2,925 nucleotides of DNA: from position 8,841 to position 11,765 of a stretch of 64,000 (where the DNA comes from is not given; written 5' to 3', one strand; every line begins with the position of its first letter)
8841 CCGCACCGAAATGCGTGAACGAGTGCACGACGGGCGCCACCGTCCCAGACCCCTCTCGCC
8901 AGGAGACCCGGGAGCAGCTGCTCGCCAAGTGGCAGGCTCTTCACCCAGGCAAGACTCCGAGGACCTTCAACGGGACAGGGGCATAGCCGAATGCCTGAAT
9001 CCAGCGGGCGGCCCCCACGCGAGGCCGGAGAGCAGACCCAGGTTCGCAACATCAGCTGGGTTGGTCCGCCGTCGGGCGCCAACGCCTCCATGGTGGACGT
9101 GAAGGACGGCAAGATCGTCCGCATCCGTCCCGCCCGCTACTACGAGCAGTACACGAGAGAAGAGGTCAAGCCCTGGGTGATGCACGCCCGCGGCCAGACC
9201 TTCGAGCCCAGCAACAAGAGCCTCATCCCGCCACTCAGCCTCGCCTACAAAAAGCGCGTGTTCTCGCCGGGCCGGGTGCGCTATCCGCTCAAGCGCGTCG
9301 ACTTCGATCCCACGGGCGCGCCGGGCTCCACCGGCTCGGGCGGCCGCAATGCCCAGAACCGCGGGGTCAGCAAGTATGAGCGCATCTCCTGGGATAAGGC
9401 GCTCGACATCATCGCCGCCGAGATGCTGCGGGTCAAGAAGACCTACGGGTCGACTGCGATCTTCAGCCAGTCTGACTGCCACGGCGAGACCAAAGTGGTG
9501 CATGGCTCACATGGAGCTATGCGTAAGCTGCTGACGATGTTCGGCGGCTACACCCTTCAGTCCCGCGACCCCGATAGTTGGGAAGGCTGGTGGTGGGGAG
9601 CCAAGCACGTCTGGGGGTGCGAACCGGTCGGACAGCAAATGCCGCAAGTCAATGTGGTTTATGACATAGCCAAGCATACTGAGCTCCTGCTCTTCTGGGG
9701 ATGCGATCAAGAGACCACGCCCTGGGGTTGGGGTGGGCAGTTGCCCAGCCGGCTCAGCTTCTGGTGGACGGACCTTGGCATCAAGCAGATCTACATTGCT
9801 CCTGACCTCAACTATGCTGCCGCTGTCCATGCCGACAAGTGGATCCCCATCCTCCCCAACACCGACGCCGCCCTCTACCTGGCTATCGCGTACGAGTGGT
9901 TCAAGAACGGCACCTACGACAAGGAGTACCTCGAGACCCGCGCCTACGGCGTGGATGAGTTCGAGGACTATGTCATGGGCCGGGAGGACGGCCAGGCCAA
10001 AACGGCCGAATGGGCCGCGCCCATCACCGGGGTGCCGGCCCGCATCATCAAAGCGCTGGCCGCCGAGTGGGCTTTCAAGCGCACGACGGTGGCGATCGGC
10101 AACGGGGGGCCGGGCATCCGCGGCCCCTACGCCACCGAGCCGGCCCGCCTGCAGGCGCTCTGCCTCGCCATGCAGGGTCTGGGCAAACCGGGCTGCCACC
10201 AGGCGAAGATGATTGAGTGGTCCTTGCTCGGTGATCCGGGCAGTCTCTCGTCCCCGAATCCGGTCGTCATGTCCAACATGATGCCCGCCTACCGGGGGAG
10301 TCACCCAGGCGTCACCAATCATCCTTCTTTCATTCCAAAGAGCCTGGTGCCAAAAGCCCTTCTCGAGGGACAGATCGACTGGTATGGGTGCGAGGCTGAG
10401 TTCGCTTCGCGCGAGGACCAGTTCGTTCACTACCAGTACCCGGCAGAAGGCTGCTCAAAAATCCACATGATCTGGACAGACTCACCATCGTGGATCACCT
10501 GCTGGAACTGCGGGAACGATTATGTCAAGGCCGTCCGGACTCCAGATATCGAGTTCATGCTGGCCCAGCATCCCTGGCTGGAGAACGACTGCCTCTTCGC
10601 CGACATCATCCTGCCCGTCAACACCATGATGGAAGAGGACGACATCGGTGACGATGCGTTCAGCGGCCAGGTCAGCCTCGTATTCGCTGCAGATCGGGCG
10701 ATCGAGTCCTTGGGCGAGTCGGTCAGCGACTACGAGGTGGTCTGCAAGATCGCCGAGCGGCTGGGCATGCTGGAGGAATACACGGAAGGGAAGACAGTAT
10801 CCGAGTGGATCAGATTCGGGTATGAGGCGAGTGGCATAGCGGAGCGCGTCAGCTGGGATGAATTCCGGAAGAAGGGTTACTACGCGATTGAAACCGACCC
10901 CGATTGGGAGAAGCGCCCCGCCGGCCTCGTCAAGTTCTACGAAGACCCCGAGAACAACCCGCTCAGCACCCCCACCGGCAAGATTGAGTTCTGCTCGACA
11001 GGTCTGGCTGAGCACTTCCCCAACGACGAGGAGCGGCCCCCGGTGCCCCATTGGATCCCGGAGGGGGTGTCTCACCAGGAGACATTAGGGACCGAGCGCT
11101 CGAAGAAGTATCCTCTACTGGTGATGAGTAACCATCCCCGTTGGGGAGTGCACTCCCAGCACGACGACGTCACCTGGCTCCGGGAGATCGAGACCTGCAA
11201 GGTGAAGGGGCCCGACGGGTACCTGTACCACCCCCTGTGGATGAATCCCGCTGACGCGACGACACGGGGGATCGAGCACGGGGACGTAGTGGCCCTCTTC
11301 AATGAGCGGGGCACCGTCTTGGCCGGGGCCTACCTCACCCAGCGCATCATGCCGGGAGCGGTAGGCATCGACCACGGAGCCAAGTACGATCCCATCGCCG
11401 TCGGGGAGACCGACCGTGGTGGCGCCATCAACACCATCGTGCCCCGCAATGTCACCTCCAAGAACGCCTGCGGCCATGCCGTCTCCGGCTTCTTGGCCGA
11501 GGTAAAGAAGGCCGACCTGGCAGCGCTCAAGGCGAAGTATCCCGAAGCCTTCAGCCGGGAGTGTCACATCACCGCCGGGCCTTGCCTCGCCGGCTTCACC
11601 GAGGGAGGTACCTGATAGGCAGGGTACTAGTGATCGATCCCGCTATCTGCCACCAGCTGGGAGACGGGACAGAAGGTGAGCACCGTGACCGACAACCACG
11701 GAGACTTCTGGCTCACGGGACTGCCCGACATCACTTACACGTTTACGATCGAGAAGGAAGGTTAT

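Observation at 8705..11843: AthL-like transhydroxylase with no canonical Fe-S beta subunit; its parts appear to be split into separate small ORFs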

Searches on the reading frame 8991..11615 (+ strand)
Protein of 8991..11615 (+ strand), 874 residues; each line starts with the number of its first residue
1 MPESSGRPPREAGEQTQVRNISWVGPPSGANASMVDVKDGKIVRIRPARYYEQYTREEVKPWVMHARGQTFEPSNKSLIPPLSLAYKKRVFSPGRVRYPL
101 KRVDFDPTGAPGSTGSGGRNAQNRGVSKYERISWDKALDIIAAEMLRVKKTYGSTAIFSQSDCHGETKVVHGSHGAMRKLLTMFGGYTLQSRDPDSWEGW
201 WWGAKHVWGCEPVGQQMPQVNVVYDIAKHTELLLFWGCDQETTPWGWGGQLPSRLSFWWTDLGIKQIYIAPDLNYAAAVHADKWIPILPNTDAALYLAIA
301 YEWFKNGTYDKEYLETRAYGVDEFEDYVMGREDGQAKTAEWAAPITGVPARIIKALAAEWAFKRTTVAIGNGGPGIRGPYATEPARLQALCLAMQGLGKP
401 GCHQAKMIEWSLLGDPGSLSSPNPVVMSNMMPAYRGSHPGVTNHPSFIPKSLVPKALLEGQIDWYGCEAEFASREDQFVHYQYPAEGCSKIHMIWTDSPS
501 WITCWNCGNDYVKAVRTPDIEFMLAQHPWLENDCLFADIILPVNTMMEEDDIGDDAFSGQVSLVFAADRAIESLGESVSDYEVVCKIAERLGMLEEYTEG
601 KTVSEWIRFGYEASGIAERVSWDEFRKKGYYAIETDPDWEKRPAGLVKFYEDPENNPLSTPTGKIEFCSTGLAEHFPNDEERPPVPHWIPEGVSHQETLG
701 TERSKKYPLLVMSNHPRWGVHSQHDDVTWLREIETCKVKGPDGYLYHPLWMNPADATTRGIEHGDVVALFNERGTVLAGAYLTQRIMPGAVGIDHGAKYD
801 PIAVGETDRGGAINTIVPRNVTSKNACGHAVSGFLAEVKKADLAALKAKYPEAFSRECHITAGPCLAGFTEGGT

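Call 4: search_protein_families(library=pfam, proteins=[window:8991-11615:+], max_evalue=0.01)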
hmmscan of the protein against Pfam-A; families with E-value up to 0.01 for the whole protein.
window:8991-11615:+ (874 aa): 3 families
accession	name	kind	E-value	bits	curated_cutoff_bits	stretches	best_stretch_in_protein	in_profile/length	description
PF00384.28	Molybdopterin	-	7.1e-20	71.8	24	1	95-590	1-353/353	Molybdopterin oxidoreductase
PF01568.27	Molydop_binding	-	4e-17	62.7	26.8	1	710-822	2-98/110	Molydopterin dinucleotide binding domain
PF21423.2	AhtL-like_1st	-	5.5e-10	39.1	27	1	35-87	5-53/55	Pyrogallol hydroxytransferase large subunit-like, domain 1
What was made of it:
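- On AthL family (pyrogallol hydroxytransferase large subunit-like Mo-bisMGD enzymes): gene 8991-11615: Pfam PF21423 at 5.5e-10, PF00384 at 7e-20 and PF01568 at 4e-17 (call 4).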

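Call 8: search_solved_structures(query=window:8991-11615:+, max_evalue=0.001, show_alignments=1)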
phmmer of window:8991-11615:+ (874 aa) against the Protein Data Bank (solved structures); distinct sequences matched with E-value up to 0.001: 31.
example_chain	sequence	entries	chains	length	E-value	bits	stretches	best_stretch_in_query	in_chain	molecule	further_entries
4v4c_A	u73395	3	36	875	1e-138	467.1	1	33-842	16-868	Pyrogallol hydroxytransferase large subunit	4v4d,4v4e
1eu1_A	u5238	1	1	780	3.4e-74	253.5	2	522-841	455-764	DIMETHYL SULFOXIDE REDUCTASE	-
7l5i_A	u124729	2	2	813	1.6e-72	248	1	82-840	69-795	Trimethylamine-N-oxide reductase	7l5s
1dms_A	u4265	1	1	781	4.3e-72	246.6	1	64-841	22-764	DMSO REDUCTASE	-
1e18_A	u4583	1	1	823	1.7e-70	241.3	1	64-841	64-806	DMSO REDUCTASE.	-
4dmr_A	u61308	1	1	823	2.8e-70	240.6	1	64-841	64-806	DMSO REDUCTASE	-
1e60_A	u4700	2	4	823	3.8e-70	240.2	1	64-841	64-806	Dimethyl sulfoxide/trimethylamine N-oxide reductase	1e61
1dmr_A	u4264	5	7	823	5.5e-70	239.6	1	64-841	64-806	DMSO REDUCTASE | Dimethyl sulfoxide/trimethylamine N-oxide reductase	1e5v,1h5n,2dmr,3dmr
1tmo_A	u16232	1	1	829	1.3e-62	215.2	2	532-812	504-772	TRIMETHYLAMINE N-OXIDE REDUCTASE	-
9h4t_A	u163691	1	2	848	1.2e-57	198.7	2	526-807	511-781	Trimethylamine-N-oxide reductase 1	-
2vpw_A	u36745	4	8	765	1e-15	60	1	263-366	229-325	THIOSULFATE REDUCTASE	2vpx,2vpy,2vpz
2e7z_A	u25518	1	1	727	6.6e-13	50.7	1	122-351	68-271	Acetylene hydratase Ahy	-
9vap_A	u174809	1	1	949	8.7e-12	47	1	127-329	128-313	Formate dehydrogenase molybdopterin-binding subunit FdhA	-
5e7o_A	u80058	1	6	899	2.1e-10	42.4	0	123-315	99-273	DMSO reductase family type II enzyme, molybdopterin subunit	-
4ydd_A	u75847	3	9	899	3e-10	41.9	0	123-315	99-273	DMSO reductase family type II enzyme, molybdopterin subunit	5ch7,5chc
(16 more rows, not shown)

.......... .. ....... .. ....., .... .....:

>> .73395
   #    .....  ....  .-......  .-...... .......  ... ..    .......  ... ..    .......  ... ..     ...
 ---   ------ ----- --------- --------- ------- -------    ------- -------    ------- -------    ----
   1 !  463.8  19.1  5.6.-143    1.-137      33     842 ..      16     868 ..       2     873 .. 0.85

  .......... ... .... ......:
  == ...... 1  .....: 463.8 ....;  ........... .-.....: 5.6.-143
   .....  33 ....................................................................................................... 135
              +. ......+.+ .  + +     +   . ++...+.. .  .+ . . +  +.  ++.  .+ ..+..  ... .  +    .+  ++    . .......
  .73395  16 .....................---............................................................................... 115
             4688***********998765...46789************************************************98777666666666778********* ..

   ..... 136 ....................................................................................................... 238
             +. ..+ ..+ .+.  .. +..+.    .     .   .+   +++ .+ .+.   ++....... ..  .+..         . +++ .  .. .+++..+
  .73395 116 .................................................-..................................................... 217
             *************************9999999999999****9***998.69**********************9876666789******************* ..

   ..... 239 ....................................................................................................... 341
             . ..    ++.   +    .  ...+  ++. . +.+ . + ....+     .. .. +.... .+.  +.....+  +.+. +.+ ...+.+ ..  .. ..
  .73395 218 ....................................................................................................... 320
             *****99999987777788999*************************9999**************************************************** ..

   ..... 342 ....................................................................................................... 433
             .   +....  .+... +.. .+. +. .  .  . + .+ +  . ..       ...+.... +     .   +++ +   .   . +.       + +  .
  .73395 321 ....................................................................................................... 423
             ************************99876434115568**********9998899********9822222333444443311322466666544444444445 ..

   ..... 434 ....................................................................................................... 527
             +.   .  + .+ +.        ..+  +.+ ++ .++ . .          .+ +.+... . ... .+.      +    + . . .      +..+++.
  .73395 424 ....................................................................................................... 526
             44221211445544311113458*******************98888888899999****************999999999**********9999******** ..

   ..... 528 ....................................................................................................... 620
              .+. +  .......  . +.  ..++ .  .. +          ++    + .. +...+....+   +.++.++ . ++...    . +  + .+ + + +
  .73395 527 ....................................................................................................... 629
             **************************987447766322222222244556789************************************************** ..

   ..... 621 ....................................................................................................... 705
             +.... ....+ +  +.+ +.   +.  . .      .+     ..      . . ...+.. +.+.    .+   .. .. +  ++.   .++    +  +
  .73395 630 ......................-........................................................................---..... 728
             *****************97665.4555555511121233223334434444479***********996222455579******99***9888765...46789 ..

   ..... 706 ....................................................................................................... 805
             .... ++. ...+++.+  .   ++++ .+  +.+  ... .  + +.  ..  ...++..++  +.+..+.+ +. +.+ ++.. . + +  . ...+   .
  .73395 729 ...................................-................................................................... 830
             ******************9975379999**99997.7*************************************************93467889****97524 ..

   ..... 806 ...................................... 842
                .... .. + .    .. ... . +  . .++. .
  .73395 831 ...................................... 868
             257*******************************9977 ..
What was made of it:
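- On AthL family (pyrogallol hydroxytransferase large subunit-like Mo-bisMGD enzymes): gene 8991-11615: 4v4c_A at 1e-138 over residues 33-842 (call 8).
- On Pyrogallol-phloroglucinol transhydroxylase in the strict sense (gene 8991-11615): In the call 8 alignment Arg153 aligns with Ser173.
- Closest known: Pyrogallol-phloroglucinol transhydroxylase AthL/BthL of Pelobacter acidigallici. Same: The Mo-ligand serine motif D-S-W and the equivalent of His144 are conserved (calls 4, 8).
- Checked: It matches the P. acidigallici AthL chain 4v4c_A at E 1e-138 (call 8).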

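Call 12: find_encoding_contigs(protein=window:8991-11615:+, flank=10000, max_places=6)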
Protein window:8991-11615:+ (874 aa): no gene with exactly this product is on record in the collection.
